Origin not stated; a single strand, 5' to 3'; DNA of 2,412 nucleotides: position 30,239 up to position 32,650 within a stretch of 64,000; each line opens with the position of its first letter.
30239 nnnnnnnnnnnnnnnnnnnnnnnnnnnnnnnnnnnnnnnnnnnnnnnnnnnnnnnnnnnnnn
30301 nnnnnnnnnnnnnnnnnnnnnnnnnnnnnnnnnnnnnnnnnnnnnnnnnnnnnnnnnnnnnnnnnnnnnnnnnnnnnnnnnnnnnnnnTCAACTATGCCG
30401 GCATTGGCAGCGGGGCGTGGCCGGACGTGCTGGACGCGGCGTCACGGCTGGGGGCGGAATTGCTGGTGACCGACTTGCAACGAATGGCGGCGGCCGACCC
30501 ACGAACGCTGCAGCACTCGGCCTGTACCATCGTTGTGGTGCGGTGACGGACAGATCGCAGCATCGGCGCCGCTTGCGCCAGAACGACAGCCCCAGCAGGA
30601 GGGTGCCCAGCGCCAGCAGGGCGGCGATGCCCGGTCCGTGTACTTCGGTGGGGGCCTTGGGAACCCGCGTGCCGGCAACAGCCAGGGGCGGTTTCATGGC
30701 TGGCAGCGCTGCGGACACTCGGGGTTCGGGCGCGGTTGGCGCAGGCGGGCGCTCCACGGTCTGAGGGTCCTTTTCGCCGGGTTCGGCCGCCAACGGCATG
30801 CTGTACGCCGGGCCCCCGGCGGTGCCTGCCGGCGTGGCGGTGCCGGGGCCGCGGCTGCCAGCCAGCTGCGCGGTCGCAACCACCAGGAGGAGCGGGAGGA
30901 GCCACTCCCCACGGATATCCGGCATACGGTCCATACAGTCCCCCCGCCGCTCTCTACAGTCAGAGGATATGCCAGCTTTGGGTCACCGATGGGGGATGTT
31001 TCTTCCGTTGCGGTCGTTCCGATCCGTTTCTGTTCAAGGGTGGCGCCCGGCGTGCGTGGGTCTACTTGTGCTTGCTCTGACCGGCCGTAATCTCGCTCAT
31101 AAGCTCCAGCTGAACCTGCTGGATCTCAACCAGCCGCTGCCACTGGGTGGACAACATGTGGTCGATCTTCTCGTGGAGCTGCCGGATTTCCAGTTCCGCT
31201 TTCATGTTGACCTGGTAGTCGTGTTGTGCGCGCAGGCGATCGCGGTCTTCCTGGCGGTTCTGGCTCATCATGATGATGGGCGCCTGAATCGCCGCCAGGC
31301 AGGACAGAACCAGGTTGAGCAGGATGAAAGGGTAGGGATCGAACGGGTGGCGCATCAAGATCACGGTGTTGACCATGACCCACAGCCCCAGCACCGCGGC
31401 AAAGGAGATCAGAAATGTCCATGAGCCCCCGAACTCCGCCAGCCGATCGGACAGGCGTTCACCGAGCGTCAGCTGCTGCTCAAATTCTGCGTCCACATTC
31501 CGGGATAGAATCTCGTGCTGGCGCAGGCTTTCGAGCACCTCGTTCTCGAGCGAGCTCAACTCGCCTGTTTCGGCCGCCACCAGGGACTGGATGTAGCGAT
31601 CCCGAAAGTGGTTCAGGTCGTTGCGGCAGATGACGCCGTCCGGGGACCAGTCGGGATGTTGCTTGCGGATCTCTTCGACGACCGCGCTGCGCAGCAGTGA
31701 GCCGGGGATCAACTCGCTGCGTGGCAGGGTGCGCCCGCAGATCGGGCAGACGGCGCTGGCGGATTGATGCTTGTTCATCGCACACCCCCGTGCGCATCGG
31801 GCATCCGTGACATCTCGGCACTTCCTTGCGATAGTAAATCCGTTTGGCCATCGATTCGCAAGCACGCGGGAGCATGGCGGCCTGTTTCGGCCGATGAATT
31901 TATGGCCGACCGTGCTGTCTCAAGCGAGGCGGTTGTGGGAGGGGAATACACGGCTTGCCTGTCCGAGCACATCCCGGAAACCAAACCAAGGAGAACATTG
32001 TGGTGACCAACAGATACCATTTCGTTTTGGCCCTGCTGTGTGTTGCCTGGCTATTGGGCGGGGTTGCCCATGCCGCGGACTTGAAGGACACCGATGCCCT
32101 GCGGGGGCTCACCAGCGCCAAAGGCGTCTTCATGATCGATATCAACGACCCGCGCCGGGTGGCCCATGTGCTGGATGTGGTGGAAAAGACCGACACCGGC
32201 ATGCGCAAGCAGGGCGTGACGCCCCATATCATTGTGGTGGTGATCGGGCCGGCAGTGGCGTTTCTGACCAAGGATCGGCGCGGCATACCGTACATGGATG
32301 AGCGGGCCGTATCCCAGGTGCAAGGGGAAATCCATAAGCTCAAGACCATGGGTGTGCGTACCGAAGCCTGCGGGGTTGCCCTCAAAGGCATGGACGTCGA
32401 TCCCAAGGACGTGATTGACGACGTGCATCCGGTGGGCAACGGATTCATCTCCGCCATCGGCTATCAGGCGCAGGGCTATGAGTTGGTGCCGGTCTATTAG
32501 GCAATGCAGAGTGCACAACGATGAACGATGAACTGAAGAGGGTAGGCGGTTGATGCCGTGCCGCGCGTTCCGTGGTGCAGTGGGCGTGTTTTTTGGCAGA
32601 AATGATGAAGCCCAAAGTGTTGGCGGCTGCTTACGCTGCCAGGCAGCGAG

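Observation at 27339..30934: AsrA-like AAA+/Lon protease translationally coupled to a USP-like protein, with a convergent secreted-protein ORF overlapping the 3' end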

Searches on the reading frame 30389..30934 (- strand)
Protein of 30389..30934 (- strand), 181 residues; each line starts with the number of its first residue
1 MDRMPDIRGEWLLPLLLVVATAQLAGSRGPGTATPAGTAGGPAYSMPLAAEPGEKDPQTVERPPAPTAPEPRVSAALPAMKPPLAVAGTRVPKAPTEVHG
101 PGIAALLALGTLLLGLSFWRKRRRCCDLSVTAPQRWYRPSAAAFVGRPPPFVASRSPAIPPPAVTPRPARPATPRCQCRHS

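Call 3: search_protein_families(library=pfam, proteins=[window:30389-30934:-], max_evalue=0.1)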
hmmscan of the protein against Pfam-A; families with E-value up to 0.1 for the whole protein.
window:30389-30934:- (181 aa): 0 families

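Call 4: search_protein_families(library=ncbifam, proteins=[window:30389-30934:-], max_evalue=0.1)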
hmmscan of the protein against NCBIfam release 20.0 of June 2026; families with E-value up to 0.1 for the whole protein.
window:30389-30934:- (181 aa): 0 families

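Call 12: find_homologous_proteins(query=window:30389-30934:-, max_evalue=10)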
Query window:30389-30934:-: 2229 candidates shared short words with the query, none scored E <= 10.

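Call 65: search_protein_families(library=padloc, proteins=[window:30389-30934:-], max_evalue=0.01)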
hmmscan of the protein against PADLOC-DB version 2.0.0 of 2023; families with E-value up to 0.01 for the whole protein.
window:30389-30934:- (181 aa): 0 families

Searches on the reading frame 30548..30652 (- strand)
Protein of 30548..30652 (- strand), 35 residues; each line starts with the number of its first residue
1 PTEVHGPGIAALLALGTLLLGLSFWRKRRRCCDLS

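Call 49: search_protein_families(library=ncbifam, proteins=[window:30548-30652:-], max_evalue=10)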
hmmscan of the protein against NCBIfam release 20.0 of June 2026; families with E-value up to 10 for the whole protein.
seq(35 aa): 8 families
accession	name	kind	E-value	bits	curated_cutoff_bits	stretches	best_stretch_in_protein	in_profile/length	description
NF045529.2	Heimdall-CTERM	domain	0.0036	17.6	24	1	7-30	3-26/26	Heimdall-CTERM domain-containing surface protein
TIGR03901.2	MYXO-CTERM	domain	0.013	15.9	20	1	7-29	12-34/34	MYXO-CTERM sorting domain-containing protein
TIGR02595.1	PEP_CTERM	domain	0.025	15.4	16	1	7-30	4-24/24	PEP-CTERM sorting domain-containing protein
TIGR01167.1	LPXTG_anchor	domain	0.036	14.8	15.9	1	10-30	13-33/34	LPXTG cell wall anchor domain-containing protein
TIGR04174.1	IPTL_CTERM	subfamily_domain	0.051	13.9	20.5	1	10-30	7-27/27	IPTL-CTERM sorting domain-containing protein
NF041927.1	Xrt_dep_XDP1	equivalog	0.19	11.7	125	1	1-29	216-242/242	exosortase-dependent surface protein XDP1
NF041538.1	PEP_EDSA_1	subfamily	0.39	10.3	100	1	7-29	287-307/307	EDSAP-1 family PEP-CTERM protein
NF050011.2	PFE_CTERM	equivalog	0.48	11.1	24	1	12-29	12-28/28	PFE-CTERM domain-containing protein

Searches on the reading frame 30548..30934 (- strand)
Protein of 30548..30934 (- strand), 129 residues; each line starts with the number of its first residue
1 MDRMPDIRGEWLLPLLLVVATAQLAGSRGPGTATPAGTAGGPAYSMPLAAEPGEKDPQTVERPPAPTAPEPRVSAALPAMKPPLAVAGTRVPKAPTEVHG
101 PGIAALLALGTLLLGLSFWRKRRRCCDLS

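Call 48: search_protein_representatives(protein=window:30548-30934:-)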
Query: 129 residues. Proteins with E-value up to 0.001 (for the whole library): 0; up to 1e-10: 0; up to 1e-30: 0. The best 0 are listed.

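Call 49: search_protein_families(library=ncbifam, proteins=[window:30563-30934:-], max_evalue=10)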
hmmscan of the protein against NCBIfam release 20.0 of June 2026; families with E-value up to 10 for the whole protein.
seq(124 aa): 3 families
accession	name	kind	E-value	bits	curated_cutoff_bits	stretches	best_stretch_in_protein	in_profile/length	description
NF045529.2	Heimdall-CTERM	domain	0.11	13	24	1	101-124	3-26/26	Heimdall-CTERM domain-containing surface protein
NF041927.1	Xrt_dep_XDP1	equivalog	0.15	12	125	1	91-123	212-242/242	exosortase-dependent surface protein XDP1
NF009425.0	PRK12787.1-1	equivalog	1.7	8.7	238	1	25-70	4-52/138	flagellar assembly regulator FliX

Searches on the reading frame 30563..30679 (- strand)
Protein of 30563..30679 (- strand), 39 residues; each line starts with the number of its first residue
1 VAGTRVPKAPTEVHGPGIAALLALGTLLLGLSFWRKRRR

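Call 49: search_protein_families(library=ncbifam, proteins=[window:30563-30679:-], max_evalue=10)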
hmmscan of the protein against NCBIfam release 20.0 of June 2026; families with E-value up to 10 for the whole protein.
seq(39 aa): 8 families
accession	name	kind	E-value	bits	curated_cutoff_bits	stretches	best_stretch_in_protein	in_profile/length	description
NF045529.2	Heimdall-CTERM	domain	0.0048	17.2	24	1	16-39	3-26/26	Heimdall-CTERM domain-containing surface protein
TIGR03901.2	MYXO-CTERM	domain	0.013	15.9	20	1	16-38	12-34/34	MYXO-CTERM sorting domain-containing protein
NF041927.1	Xrt_dep_XDP1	equivalog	0.017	15.1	125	1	7-38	213-242/242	exosortase-dependent surface protein XDP1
TIGR02595.1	PEP_CTERM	domain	0.031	15.1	16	1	16-39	4-24/24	PEP-CTERM sorting domain-containing protein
TIGR01167.1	LPXTG_anchor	domain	0.045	14.4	15.9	1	19-39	13-33/34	LPXTG cell wall anchor domain-containing protein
TIGR04174.1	IPTL_CTERM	subfamily_domain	0.063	13.6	20.5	1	19-39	7-27/27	IPTL-CTERM sorting domain-containing protein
NF050011.2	PFE_CTERM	equivalog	0.14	12.8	24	1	21-38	12-28/28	PFE-CTERM domain-containing protein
NF041538.1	PEP_EDSA_1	subfamily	0.33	10.6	100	1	13-38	284-307/307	EDSAP-1 family PEP-CTERM protein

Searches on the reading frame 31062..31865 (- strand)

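Call 3: search_protein_families(library=pfam, proteins=[window:31062-31865:-], max_evalue=0.1)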
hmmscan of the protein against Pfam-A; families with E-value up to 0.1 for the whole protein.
window:31062-31865:- (267 aa): 3 families
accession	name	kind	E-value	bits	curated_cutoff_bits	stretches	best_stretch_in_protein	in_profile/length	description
PF06210.16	DUF1003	-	1.1e-43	148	27.4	1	146-245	1-100/103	Protein of unknown function (DUF1003)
PF15091.11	DUF4554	-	0.036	13.6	27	1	85-138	297-349/458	Domain of unknown function (DUF4554)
PF04423.19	Rad50_zn_hook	-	0.075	13.3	24.3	0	32-49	14-31/52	Rad50 zinc hook motif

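Call 4: search_protein_families(library=ncbifam, proteins=[window:31062-31865:-], max_evalue=0.1)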
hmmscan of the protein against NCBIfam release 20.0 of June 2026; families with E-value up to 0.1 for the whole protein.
window:31062-31865:- (267 aa): 0 families

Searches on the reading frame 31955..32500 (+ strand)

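Call 3: search_protein_families(library=pfam, proteins=[window:31955-32500:+], max_evalue=0.1)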
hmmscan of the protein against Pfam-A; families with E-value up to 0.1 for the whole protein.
window:31955-32500:+ (181 aa): 1 family
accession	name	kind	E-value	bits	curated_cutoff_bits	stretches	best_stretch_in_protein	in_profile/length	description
PF02635.20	DsrE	-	1.4e-06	28.9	22.7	1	87-178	31-114/116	DsrE/DsrF-like family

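Call 4: search_protein_families(library=ncbifam, proteins=[window:31955-32500:+], max_evalue=0.1)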
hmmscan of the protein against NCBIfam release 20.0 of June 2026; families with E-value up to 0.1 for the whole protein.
window:31955-32500:+ (181 aa): 0 families
